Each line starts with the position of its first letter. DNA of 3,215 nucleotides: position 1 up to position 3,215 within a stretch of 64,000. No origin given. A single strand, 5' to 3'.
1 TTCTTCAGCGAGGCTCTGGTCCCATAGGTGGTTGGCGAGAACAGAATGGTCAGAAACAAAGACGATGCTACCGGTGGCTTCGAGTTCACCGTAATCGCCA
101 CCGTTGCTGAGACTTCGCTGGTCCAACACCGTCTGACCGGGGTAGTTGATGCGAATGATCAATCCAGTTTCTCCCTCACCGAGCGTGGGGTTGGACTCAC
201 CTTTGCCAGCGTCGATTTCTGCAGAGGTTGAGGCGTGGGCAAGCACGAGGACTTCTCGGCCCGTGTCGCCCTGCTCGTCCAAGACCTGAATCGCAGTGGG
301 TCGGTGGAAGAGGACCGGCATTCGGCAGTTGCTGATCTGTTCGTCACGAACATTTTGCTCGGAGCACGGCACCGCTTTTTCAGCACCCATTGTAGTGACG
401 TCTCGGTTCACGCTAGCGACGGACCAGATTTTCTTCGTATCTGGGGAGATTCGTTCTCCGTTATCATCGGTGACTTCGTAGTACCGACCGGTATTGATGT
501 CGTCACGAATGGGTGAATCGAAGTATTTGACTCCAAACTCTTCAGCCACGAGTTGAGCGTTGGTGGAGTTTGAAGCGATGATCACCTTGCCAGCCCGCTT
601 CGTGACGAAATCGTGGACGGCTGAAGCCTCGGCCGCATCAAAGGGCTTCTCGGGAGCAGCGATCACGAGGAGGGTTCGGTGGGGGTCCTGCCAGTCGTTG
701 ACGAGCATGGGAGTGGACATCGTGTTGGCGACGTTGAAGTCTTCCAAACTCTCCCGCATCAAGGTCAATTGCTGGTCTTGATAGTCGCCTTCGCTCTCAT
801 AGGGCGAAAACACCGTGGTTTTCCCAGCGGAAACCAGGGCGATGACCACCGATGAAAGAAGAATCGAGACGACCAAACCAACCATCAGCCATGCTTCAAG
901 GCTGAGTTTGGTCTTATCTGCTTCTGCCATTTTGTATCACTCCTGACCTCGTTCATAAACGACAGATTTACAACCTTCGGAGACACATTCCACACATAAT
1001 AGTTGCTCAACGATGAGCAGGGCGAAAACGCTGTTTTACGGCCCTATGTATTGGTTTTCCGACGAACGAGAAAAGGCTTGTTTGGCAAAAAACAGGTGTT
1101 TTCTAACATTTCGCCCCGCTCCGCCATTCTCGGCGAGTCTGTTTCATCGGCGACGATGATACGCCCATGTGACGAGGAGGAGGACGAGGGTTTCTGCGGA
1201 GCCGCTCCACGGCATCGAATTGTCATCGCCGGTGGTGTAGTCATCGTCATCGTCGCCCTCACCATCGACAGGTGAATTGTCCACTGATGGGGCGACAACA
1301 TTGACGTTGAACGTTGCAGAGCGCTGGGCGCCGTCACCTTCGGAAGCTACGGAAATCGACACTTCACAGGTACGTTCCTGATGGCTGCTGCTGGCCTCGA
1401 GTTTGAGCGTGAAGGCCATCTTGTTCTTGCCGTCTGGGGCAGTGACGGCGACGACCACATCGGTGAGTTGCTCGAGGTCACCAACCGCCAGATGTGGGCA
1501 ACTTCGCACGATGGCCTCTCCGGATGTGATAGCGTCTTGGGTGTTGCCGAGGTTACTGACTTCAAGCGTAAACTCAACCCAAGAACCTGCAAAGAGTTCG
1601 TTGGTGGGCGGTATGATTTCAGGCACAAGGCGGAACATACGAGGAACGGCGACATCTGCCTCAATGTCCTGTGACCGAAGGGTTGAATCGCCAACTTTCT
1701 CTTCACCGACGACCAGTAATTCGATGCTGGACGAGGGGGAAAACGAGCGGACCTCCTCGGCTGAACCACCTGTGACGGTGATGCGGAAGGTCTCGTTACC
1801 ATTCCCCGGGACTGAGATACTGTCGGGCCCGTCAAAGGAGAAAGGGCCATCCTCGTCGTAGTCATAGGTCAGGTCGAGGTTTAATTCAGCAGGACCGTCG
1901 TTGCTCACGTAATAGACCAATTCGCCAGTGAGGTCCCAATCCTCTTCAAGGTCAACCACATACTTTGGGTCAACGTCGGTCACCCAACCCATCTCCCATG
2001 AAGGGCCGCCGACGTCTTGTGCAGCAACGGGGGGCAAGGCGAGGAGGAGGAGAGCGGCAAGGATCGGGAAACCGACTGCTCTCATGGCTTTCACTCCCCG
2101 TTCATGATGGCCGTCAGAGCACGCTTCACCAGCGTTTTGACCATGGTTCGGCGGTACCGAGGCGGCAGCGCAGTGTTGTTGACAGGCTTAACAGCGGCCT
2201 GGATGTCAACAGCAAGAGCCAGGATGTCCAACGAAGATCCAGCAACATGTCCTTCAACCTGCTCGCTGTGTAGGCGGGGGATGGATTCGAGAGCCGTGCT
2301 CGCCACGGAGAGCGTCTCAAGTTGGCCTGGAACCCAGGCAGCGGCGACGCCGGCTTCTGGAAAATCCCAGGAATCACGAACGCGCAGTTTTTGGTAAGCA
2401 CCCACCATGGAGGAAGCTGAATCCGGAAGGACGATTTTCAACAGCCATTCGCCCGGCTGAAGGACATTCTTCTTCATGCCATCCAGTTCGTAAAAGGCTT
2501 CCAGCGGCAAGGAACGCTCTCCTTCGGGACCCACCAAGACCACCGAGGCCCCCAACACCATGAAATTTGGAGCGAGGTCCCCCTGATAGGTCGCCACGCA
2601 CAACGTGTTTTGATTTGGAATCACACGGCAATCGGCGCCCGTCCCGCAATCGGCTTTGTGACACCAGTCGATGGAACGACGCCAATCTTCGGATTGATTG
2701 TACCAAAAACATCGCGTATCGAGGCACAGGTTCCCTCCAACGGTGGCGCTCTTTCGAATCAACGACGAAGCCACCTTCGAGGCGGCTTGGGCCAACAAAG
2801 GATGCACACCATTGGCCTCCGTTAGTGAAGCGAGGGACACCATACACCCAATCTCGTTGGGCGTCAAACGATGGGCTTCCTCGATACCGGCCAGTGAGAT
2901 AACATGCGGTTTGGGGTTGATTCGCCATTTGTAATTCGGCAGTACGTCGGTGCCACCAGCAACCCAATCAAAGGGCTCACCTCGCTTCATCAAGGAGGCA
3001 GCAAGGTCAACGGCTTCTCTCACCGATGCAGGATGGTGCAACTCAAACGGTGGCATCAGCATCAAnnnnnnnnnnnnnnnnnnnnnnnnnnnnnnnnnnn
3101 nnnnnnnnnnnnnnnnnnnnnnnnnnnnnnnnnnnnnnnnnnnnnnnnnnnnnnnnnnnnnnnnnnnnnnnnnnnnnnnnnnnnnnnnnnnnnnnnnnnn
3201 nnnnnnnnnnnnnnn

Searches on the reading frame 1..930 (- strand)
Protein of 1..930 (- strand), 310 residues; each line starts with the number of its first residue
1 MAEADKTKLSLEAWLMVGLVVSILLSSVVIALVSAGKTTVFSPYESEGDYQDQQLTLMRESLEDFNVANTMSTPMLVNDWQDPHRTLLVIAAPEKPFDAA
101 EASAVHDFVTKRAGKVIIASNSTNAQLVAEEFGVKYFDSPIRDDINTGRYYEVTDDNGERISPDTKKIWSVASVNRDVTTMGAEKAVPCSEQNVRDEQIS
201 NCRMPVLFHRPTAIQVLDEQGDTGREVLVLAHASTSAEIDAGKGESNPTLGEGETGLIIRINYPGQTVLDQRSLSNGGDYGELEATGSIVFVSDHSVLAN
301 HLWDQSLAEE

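Call 17: search_protein_families(library=pfam, proteins=[window:1-930:-], max_evalue=0.001)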
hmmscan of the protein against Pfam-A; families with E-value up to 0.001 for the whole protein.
window:1-930:- (310 aa): 1 family
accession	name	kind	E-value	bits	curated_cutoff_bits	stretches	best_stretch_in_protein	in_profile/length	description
PF14258.12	DUF4350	-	7.7e-06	26.7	30.4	1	81-167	35-97/181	Domain of unknown function (DUF4350)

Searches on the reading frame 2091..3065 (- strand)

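Call 17: search_protein_families(library=pfam, proteins=[window:2091-3065:-], max_evalue=0.001)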
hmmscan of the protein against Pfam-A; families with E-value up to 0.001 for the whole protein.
window:2091-3065:- (324 aa): 1 family
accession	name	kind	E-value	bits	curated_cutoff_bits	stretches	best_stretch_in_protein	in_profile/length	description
PF00941.27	FAD_binding_5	-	5.3e-30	104.9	27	1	6-215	2-169/170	FAD binding domain in molybdopterin dehydrogenase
